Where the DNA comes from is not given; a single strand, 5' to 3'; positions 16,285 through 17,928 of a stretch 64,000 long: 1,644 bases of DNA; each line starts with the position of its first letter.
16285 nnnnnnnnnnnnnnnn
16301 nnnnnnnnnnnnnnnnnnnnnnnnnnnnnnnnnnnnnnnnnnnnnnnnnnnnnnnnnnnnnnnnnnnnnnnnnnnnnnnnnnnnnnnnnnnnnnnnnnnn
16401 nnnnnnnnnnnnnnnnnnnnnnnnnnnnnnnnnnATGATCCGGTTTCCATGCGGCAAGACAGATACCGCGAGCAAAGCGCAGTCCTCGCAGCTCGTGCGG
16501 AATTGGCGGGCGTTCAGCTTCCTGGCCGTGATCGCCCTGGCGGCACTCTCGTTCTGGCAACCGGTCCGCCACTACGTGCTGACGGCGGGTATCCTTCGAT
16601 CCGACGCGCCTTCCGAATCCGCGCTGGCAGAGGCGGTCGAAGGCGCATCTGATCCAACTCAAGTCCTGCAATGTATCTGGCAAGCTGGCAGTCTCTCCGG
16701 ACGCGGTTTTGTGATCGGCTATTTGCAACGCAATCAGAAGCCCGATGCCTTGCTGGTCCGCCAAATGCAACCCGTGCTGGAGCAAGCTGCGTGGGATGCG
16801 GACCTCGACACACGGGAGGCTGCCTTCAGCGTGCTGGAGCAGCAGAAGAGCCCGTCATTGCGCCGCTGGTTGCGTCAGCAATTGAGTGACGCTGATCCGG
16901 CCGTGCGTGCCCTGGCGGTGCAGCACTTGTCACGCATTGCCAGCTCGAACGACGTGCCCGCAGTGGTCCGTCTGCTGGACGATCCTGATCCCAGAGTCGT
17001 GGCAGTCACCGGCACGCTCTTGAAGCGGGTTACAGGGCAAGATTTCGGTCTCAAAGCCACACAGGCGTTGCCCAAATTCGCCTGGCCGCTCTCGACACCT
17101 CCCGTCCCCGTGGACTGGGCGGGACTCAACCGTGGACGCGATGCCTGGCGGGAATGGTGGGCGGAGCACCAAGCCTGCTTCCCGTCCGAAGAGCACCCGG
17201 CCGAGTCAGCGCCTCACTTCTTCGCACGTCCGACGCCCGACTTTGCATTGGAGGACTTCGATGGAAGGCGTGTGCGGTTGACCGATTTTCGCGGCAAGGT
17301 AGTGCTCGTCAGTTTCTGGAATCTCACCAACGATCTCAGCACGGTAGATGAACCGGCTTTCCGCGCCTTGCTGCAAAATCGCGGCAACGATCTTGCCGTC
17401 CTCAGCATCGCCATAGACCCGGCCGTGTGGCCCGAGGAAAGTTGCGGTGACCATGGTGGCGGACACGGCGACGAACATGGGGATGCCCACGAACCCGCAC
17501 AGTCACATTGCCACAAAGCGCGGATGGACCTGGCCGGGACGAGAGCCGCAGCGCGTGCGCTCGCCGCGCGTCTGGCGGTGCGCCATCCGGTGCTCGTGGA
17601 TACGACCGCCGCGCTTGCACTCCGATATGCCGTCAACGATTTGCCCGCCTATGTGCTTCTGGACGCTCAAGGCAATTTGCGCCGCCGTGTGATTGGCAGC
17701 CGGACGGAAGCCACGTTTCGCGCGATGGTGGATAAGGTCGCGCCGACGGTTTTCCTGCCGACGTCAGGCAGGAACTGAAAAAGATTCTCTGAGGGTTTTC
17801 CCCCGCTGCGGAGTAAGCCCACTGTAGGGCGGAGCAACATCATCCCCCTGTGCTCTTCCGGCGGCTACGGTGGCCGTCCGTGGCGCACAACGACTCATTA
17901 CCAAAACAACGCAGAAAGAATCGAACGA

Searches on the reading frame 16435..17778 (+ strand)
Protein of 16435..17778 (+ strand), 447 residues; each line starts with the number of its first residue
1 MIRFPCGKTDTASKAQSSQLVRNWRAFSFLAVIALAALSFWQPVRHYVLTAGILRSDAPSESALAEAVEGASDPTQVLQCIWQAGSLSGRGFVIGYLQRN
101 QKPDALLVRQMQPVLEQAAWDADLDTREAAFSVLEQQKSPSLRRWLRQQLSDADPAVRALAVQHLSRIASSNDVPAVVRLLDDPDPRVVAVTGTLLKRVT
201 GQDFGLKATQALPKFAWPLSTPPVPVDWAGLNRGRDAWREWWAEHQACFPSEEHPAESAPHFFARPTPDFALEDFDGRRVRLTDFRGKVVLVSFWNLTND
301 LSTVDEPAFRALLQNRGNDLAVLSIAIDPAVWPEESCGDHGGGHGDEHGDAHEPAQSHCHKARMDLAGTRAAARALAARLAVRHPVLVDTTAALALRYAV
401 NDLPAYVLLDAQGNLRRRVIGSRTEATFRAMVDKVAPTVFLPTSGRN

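Call 60: search_protein_families(library=pfam, proteins=[window:16435-17778:+], max_evalue=0.01)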
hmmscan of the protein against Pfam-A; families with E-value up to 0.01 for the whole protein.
window:16435-17778:+ (447 aa): 5 families
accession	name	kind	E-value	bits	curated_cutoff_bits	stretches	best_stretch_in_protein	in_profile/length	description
PF13646.12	HEAT_2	-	1.6e-10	41.5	27.7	1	114-189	3-79/88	HEAT repeats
PF00578.27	AhpC-TSA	-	2.2e-09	37.8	26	1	266-417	4-123/124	AhpC/TSA family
PF08534.16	Redoxin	-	7.2e-07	29.5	26.6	0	266-330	5-75/148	Redoxin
PF02985.28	HEAT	-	2.8e-06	27.5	23.5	0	147-170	6-29/31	HEAT repeat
PF12717.13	Cnd1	-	0.0091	16.5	26.4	0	146-202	26-88/162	non-SMC mitotic condensation complex subunit 1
